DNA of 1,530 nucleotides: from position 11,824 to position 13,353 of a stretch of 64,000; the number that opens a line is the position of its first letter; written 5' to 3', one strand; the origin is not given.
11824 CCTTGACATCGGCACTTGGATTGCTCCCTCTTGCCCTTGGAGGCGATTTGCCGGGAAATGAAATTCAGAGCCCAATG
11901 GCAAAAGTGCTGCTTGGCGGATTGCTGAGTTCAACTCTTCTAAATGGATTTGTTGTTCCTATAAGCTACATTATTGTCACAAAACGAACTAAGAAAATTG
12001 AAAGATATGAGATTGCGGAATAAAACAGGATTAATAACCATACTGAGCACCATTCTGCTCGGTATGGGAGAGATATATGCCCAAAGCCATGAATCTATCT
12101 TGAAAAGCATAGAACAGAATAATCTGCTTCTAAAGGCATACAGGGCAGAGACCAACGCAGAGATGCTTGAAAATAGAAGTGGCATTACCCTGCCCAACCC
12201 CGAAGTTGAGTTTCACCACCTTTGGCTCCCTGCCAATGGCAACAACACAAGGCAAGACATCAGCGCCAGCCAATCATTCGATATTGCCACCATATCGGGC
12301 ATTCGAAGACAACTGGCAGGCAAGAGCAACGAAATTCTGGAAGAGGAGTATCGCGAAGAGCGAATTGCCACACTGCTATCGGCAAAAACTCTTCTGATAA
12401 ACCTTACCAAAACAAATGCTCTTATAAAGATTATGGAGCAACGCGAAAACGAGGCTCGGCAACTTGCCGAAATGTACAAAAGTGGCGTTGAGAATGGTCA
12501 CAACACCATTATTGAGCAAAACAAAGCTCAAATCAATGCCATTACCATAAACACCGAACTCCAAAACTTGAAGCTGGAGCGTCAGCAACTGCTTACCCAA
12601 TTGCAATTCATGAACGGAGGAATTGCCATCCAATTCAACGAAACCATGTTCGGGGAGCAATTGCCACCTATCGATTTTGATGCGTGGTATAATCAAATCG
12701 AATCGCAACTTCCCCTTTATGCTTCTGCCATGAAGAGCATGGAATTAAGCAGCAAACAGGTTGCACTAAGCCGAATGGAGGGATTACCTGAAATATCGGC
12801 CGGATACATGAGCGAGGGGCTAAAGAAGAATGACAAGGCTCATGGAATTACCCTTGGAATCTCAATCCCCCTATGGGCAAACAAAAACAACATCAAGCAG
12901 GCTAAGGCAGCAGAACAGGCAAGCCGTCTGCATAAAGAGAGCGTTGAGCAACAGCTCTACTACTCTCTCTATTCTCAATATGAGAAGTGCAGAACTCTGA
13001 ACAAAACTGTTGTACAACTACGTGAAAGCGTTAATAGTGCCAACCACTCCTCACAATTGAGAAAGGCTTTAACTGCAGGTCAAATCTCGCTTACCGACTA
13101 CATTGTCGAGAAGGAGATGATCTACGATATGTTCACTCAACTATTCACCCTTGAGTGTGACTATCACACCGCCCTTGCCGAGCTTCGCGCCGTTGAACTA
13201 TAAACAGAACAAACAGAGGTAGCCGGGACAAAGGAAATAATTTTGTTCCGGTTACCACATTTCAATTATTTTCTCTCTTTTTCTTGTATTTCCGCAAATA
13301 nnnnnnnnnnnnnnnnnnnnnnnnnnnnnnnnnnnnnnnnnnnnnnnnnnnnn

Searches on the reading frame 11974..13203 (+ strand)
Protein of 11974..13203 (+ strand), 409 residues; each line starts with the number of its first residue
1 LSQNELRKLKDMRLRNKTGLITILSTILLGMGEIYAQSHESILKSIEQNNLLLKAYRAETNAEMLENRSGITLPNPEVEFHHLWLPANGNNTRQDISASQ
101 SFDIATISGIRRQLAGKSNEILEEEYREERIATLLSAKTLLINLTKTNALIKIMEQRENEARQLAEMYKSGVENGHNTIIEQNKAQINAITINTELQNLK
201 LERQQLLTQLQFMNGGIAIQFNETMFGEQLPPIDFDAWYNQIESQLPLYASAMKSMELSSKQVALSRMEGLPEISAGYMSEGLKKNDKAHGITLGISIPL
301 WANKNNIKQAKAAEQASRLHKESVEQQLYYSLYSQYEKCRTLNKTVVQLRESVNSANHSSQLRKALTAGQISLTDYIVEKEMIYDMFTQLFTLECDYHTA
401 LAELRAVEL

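Call 4: search_protein_families(library=pfam, proteins=[window:11974-13203:+], max_evalue=1)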
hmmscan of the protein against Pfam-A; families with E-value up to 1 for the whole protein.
window:11974-13203:+ (409 aa): 4 families
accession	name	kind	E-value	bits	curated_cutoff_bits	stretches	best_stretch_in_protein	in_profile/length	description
PF02321.23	OEP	-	3.1e-23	83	22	2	235-406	1-184/187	Outer membrane efflux protein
PF11791.14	Aconitase_B_N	-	0.046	14.1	25.8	1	128-220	7-97/153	Aconitate B N-terminal domain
PF15574.11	Imm48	-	0.12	12.6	25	1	146-226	11-90/123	Immunity protein 48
PF19491.4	DUF6026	-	0.83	10.1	26.6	0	4-14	20-30/51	Family of unknown function (DUF6026)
